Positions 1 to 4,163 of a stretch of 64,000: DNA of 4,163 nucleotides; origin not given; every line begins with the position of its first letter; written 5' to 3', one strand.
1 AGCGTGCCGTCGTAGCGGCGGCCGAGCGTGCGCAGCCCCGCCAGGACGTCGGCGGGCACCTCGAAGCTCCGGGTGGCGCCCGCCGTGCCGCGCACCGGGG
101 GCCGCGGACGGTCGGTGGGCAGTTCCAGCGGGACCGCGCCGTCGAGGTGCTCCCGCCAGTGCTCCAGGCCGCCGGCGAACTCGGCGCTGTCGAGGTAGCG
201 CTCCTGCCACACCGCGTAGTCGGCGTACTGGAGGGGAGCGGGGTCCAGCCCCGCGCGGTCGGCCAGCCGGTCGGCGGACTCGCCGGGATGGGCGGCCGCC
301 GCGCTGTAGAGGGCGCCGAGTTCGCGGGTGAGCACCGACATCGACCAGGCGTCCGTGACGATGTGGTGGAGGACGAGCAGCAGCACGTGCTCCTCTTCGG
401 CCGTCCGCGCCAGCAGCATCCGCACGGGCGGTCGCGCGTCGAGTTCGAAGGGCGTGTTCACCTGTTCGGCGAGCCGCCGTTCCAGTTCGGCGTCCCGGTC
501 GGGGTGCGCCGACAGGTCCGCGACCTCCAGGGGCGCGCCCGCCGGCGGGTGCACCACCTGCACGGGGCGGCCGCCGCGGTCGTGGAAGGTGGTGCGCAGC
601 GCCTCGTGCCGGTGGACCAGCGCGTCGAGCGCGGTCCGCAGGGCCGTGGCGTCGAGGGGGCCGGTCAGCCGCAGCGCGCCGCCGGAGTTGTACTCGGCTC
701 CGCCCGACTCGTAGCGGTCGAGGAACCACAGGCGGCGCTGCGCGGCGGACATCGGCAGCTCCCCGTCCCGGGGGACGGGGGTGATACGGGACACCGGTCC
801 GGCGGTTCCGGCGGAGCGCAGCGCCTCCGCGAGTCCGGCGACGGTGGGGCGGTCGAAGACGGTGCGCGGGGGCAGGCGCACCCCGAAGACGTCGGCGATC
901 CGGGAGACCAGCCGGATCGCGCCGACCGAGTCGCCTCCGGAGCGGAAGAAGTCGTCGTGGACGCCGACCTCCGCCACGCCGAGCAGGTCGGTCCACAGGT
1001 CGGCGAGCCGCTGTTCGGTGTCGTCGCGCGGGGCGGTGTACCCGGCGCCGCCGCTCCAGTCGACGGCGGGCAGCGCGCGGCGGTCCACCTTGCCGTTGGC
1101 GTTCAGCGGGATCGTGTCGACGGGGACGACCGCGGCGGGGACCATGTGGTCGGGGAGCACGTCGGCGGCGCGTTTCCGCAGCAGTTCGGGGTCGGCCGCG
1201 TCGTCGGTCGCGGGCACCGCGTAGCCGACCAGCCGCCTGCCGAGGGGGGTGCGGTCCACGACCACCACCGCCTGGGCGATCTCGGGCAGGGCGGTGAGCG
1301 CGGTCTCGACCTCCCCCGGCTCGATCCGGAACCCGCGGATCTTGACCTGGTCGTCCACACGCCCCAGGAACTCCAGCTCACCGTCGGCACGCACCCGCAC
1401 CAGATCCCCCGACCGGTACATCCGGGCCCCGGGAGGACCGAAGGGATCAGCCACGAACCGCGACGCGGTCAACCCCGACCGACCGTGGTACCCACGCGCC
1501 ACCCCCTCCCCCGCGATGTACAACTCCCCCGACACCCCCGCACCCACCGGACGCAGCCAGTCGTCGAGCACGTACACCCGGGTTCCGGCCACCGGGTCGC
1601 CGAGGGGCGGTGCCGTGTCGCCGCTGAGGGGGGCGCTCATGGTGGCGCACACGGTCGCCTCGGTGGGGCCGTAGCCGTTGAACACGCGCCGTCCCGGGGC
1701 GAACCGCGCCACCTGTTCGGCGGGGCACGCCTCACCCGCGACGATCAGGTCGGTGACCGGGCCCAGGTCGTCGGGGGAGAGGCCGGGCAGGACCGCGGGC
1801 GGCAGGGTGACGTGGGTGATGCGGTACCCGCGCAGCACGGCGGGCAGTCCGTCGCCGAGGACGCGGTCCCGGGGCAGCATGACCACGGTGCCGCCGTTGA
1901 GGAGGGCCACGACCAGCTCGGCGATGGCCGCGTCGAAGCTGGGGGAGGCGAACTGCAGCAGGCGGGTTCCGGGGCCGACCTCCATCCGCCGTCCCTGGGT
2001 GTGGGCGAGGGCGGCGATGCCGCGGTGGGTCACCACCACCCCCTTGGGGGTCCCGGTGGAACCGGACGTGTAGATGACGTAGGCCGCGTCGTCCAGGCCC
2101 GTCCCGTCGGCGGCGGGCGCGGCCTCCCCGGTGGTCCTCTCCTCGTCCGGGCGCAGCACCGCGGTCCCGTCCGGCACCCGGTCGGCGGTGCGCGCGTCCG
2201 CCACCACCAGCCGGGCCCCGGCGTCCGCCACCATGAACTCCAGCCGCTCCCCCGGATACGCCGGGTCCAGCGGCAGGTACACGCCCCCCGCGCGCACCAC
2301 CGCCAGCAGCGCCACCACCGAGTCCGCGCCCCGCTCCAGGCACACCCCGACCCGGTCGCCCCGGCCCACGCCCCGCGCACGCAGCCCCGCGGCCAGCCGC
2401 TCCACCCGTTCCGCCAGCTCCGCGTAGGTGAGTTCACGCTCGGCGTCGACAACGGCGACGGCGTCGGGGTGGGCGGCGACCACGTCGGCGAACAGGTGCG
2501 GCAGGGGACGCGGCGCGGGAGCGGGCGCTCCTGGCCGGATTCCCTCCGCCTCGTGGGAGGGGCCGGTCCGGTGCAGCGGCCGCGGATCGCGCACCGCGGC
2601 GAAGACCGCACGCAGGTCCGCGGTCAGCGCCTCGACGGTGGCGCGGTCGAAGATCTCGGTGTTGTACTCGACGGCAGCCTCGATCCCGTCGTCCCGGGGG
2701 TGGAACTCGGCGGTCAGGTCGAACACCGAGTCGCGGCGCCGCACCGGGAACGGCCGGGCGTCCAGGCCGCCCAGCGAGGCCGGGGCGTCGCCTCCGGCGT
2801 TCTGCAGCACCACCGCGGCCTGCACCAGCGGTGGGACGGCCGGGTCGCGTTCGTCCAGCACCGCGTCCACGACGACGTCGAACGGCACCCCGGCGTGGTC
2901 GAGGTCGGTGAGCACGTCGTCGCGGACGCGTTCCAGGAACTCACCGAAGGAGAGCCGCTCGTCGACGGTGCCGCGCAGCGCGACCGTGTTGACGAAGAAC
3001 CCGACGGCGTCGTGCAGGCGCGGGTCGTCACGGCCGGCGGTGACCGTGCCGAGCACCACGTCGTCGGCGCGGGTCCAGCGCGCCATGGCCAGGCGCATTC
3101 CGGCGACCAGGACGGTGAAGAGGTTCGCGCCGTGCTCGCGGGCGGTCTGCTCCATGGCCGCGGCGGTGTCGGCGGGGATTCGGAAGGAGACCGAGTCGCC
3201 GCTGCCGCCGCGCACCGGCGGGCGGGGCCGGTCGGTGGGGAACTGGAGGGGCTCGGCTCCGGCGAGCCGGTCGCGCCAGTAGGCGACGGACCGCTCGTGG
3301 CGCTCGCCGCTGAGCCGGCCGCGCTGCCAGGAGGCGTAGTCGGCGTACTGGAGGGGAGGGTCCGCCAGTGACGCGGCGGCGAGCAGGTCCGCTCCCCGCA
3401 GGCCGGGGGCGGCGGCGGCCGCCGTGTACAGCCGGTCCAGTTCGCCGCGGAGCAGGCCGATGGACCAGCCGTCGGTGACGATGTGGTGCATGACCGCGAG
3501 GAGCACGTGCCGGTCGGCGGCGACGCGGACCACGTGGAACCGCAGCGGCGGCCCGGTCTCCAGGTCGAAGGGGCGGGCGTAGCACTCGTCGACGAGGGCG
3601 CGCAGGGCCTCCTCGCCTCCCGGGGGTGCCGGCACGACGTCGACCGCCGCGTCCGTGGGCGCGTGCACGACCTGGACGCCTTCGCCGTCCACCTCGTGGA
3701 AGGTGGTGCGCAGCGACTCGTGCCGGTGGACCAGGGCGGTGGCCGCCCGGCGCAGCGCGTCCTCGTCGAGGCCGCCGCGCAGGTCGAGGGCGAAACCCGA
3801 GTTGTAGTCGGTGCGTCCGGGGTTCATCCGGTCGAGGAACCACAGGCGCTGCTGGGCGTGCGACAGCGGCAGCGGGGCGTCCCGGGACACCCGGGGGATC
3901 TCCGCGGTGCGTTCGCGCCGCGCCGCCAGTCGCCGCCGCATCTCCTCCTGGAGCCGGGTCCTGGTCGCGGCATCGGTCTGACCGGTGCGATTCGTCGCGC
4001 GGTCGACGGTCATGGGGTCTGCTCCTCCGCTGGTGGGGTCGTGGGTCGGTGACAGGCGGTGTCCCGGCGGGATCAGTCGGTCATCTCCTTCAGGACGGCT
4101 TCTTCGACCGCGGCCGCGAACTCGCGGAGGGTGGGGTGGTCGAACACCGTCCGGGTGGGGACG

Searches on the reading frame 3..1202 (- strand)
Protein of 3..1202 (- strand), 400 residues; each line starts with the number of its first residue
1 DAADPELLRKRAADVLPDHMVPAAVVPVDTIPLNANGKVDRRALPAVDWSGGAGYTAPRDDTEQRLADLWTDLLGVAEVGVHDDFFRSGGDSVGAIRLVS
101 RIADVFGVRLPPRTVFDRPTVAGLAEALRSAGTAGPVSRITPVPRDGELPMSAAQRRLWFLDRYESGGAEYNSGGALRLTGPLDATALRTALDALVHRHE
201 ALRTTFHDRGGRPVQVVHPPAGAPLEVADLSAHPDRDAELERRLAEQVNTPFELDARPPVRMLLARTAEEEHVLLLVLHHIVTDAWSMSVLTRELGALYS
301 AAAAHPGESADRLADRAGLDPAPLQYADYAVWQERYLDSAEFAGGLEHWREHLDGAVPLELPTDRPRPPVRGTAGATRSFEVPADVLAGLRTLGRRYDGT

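Call 17: find_related_loci(query=window:3-1202:-, collection=genome_contigs, flank=10000)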
Query window:3-1202:- (400 aa) in genome_contigs; peptide patterns used: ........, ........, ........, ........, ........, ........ (x = any residue, [..] = any of these).
600 stretches matched a pattern (row limit reached: there are more); 527 encode a relative of the query (tblastn E <= 1e-3); the best 80 are kept; 79 distinct loci.
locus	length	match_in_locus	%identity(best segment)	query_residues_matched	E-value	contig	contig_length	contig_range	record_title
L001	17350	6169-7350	62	8-400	4e-142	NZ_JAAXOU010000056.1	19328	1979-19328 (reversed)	Streptomyces somaliensis DSM 40738 W9438_56, whole genome shotgun sequence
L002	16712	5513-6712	61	2-393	3e-139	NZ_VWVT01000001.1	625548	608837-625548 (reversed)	Nocardiopsis sinuspersici strain DSM 45277 contig001, whole genome shotgun sequence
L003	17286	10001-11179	62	17-400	3e-138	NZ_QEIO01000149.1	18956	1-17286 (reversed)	Marinitenerispora sediminis strain TPS16 scaffold_148, whole genome shotgun sequence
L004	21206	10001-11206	61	5-400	2e-138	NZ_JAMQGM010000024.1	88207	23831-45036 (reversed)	Streptomyces meridianus strain MTZ3.1 contig_24, whole genome shotgun sequence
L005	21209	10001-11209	59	2-400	5e-132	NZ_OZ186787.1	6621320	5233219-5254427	Streptomyces sp. SudanB25_2051 chromosome c1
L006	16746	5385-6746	55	2-400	3e-130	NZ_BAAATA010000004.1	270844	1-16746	Streptomyces thermolineatus strain JCM 6307 sequence004, whole genome shotgun sequence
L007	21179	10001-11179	61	8-400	4e-143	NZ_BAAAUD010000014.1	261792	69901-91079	Streptomyces enissocaesilis strain JCM 9088 sequence014, whole genome shotgun sequence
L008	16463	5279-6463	57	5-393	1e-124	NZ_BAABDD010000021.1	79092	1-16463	Salinactinospora qingdaonensis strain JCM 17137 sequence21, whole genome shotgun sequence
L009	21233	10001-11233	56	2-392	3e-122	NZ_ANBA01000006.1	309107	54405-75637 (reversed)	Nocardiopsis ganjiahuensis DSM 45031 contig_6, whole genome shotgun sequence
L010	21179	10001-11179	54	2-393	3e-115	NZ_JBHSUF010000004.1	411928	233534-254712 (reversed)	Nocardiopsis tropica strain JCM 10877 GCM70026985_35, whole genome shotgun sequence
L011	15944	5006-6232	54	5-393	9e-115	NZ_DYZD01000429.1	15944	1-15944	MAG: Nocardiopsis listeri isolate CHK138-4570 c_000000000429_SRA:ERR2241907, whole genome shotgun sequence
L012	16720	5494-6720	54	5-393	3e-114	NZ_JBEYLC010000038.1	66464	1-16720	Nocardiopsis sp. NPDC006832 NPDC006832_295_A7.ctg-0038, whole genome shotgun sequence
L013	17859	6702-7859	54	10-393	2e-113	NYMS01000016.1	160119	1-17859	Glycomyces fuscus strain TRM 49117 Scaf16, whole genome shotgun sequence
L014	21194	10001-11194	53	12-397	2e-112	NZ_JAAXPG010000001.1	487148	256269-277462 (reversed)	Nocardiopsis alborubida strain ATCC 23612 W7517_1, whole genome shotgun sequence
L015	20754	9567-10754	53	10-393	3e-112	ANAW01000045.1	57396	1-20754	Nocardiopsis synnemataformans DSM 44143 contig_45, whole genome shotgun sequence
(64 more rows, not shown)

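Call 54: search_protein_families(library=pfam, proteins=[L005:15449-18115:-, L007:15358-18129:-, L002:10835-11908:-, L002:11832-12671:-, L002:12656-13633:-, L002:13708-16710:-, L009:15404-16423:-, L009:17168-18259:-, L009:18260-21166:-, L004:18630-21197:-], max_evalue=0.0001)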
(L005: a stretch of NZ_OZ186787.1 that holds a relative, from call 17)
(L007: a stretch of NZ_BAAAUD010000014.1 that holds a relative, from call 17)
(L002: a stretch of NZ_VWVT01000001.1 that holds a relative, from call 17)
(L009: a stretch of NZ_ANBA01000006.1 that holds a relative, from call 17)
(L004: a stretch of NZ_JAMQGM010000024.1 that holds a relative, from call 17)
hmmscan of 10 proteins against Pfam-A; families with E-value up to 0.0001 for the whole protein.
L005:15449-18115:- (888 aa): 1 family
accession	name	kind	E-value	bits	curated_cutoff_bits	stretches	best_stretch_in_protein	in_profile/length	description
PF02687.27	FtsX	-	1.7e-29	102.8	25.5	2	308-429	2-120/120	FtsX-like permease C-terminal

L007:15358-18129:- (923 aa): 1 family
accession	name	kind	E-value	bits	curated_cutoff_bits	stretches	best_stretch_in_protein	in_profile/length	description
PF02687.27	FtsX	-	9.2e-29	100.4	25.5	2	343-464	2-120/120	FtsX-like permease C-terminal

L002:10835-11908:- (357 aa): 3 families
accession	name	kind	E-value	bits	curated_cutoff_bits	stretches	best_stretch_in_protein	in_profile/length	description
PF12802.13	MarR_2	-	8e-06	26.4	27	0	284-320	18-56/61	MarR family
PF01022.26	HTH_5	-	2.7e-05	24.4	22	1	284-315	15-46/47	Bacterial regulatory protein, arsR family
PF12840.13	HTH_20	-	5.2e-05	23.6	27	1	272-316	4-50/51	Helix-turn-helix domain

L002:11832-12671:- (279 aa): 2 families
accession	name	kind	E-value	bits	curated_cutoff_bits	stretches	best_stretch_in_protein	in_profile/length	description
PF01061.29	ABC2_membrane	-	1.3e-28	100.5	26.9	1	36-243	5-210/211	ABC-2 type transporter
PF12698.13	ABC2_membrane_3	-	1.4e-13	51.1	31.6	1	80-271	159-346/347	ABC-2 family transporter protein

L002:12656-13633:- (325 aa): 2 families
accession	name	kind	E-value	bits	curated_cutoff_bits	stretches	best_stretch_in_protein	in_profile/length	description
PF00005.33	ABC_tran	-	1.6e-28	100.4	25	1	24-168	1-137/137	ABC transporter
PF13304.12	AAA_21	-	1.2e-12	49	27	1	133-197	231-298/304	AAA domain, putative AbiEii toxin, Type IV TA system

L002:13708-16710:- (1000 aa): 2 families
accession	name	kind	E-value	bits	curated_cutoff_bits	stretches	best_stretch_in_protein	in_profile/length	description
PF02687.27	FtsX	-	5e-25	88.3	25.5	2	422-542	2-119/120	FtsX-like permease C-terminal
PF12704.14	MacB_PCD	-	4.3e-05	24.3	27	1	225-385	53-205/207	MacB-like periplasmic core domain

L009:15404-16423:- (339 aa): 1 family
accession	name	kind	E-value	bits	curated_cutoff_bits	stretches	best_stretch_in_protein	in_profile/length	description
PF01022.26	HTH_5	-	4.7e-05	23.6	22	1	272-303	15-46/47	Bacterial regulatory protein, arsR family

L009:17168-18259:- (363 aa): 2 families
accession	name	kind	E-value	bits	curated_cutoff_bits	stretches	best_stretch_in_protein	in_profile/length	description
PF00005.33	ABC_tran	-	4.6e-29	102.2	25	1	63-207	1-137/137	ABC transporter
PF13304.12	AAA_21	-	2.8e-14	54.3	27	1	128-236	170-298/304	AAA domain, putative AbiEii toxin, Type IV TA system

L009:18260-21166:- (968 aa): 1 family
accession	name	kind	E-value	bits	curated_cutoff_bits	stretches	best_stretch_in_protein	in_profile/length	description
PF02687.27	FtsX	-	7.7e-25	87.7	25.5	2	390-509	2-118/120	FtsX-like permease C-terminal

L004:18630-21197:- (855 aa): 1 family
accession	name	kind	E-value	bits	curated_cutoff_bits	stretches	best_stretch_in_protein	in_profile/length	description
PF02687.27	FtsX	-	3.3e-29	101.8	25.5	2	275-396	2-120/120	FtsX-like permease C-terminal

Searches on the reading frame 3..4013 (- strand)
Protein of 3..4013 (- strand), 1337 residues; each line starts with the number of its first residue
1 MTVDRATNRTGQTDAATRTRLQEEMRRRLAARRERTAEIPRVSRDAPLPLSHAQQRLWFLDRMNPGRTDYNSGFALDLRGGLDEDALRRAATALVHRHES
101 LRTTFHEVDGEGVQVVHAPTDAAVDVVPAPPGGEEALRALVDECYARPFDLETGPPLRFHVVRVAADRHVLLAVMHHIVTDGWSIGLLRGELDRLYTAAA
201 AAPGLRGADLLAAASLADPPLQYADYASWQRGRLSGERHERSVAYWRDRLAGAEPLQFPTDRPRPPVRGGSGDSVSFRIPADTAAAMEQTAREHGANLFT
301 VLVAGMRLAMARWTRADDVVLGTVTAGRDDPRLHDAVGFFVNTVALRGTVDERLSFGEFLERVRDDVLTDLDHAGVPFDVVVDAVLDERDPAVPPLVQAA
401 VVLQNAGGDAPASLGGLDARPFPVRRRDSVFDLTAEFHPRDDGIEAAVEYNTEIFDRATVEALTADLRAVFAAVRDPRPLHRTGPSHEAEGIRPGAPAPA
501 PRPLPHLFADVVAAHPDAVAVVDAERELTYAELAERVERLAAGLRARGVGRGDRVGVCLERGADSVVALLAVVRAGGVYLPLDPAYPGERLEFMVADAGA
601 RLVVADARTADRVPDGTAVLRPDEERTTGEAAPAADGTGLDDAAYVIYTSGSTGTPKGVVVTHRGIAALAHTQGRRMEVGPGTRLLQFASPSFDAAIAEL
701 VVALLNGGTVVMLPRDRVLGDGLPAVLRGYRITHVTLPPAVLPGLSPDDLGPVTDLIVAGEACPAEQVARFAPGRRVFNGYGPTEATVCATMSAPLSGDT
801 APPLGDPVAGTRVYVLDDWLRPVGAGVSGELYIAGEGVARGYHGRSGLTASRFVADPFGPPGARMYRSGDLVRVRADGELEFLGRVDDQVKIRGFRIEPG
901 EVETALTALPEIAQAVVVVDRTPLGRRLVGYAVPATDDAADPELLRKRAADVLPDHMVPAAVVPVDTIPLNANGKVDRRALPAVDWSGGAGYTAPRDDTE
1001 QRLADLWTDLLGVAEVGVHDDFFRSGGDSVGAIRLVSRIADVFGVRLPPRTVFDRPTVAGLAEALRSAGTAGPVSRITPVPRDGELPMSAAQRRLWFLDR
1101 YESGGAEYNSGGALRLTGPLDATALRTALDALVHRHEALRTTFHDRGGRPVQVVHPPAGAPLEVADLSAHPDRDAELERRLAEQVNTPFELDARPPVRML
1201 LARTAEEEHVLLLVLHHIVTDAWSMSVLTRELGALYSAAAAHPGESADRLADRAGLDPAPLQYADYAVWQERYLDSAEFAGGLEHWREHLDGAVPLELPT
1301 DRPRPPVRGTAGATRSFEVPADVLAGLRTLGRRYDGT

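Call 9: search_protein_families(library=pfam, proteins=[window:3-4013:-], max_evalue=0.00001)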
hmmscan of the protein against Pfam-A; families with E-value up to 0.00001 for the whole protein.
window:3-4013:- (1337 aa): 4 families
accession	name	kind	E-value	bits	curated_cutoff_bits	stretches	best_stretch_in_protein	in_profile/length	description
PF00668.25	Condensation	-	3e-144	481.6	30.6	2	48-472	5-431/456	Condensation domain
PF00501.34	AMP-binding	-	2.6e-85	287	29.9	1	509-843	2-384/384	AMP-binding enzyme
PF00550.31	PP-binding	-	4.4e-16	59.3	20.8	1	1001-1065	1-67/67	Phosphopantetheine attachment site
PF13193.12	AMP-binding_C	-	4.6e-12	47.1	24.5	1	901-975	1-76/76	AMP-binding enzyme C-terminal domain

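Call 16: find_homologous_proteins(query=window:3-4013:-, max_evalue=1e-100)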
Query window:3-4013:- (1337 aa): 4601 proteins with E <= 1e-100 among 8000 candidates; the best 120 are listed.
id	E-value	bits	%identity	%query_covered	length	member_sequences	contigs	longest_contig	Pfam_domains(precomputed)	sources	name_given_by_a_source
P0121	0.0e+0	1832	45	97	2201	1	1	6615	PF00668.26,PF00550.32,PF00501.35,PF13193.13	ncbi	ncbi:MAG: amino acid adenylation domain-containing protein, partial [Candidatus Dormibacteria bacter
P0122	0.0e+0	1614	45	82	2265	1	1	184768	PF00668.26,PF00550.32,PF00501.35,PF13193.13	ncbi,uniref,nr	ncbi:non-ribosomal peptide synthetase [Streptomyces sp. ISL-100]|uniref:non-ribosomal peptide synthe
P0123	0.0e+0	1611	62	61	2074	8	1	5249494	PF00668.26,PF00550.32,PF00501.35,PF13193.13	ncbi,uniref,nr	ncbi:amino acid adenylation domain-containing protein [Streptomyces sudanensis]|uniref:non-ribosomal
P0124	0.0e+0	1611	41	97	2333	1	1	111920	PF00668.26,PF00550.32,PF00501.35,PF13193.13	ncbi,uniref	ncbi:amino acid adenylation domain-containing protein [Streptomyces sp. NPDC019443]|uniref:amino aci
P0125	0.0e+0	1594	42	96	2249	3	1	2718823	PF00668.26,PF00550.32,PF00501.35,PF13193.13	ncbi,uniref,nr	ncbi:amino acid adenylation domain-containing protein [Streptomyces sp. NBC_00340]|uniref:non-riboso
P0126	0.0e+0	1584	44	98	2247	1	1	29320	PF00668.26,PF00550.32,PF00501.35,PF13193.13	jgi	jgi:amino acid adenylation domain-containing protein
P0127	0.0e+0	1582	45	93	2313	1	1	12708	PF00668.26,PF00550.32,PF00501.35,PF13193.13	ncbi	-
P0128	0.0e+0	1568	44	97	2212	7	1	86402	PF00668.26,PF00550.32,PF00501.35,PF13193.13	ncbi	ncbi:amino acid adenylation domain-containing protein, partial [Actinomadura nitritigenes]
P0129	0.0e+0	1567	43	88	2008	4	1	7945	PF00668.26,PF00550.32,PF00501.35,PF13193.13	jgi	jgi:amino acid adenylation domain-containing protein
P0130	0.0e+0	1560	43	97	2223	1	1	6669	PF00668.26,PF00550.32,PF00501.35,PF13193.13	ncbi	ncbi:MAG TPA: amino acid adenylation domain-containing protein, partial [Longimicrobiaceae bacterium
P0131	0.0e+0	1559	41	96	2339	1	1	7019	PF00668.26,PF00550.32,PF00501.35,PF13193.13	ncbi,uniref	ncbi:amino acid adenylation domain-containing protein, partial [Archangium sp.]|uniref:amino acid ad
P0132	0.0e+0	1559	41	97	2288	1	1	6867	PF00668.26,PF00550.32,PF00501.35,PF13193.13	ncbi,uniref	ncbi:non-ribosomal peptide synthetase, partial [Pyxidicoccus xibeiensis]|uniref:non-ribosomal peptid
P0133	0.0e+0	1526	42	96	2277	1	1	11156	PF00668.26,PF00550.32,PF00501.35,PF13193.13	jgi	jgi:amino acid adenylation domain-containing protein/non-ribosomal peptide synthase protein (TIGR017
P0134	0.0e+0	1519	44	100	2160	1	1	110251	PF00668.26,PF00550.32,PF00501.35,PF13193.13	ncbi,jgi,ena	ncbi:MAG TPA: amino acid adenylation domain-containing protein [Longimicrobiaceae bacterium]|jgi:ami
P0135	0.0e+0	1518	43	97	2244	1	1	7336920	PF00668.26,PF00550.32,PF00501.35,PF13193.13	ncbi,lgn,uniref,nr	ncbi:amino acid adenylation domain-containing protein [Streptomyces sp. NBC_00247]|uniref:non-riboso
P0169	0.0e+0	1436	41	96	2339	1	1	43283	PF00668.26,PF00550.32,PF00501.35,PF13193.13,PF00561.27,PF00975.27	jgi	jgi:amino acid adenylation domain-containing protein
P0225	0.0e+0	1380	41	93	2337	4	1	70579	PF00668.26,PF00550.32,PF00501.35,PF13193.13,PF00975.27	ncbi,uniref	ncbi:amino acid adenylation domain-containing protein [Streptomyces sp. NPDC059816]|uniref:amino aci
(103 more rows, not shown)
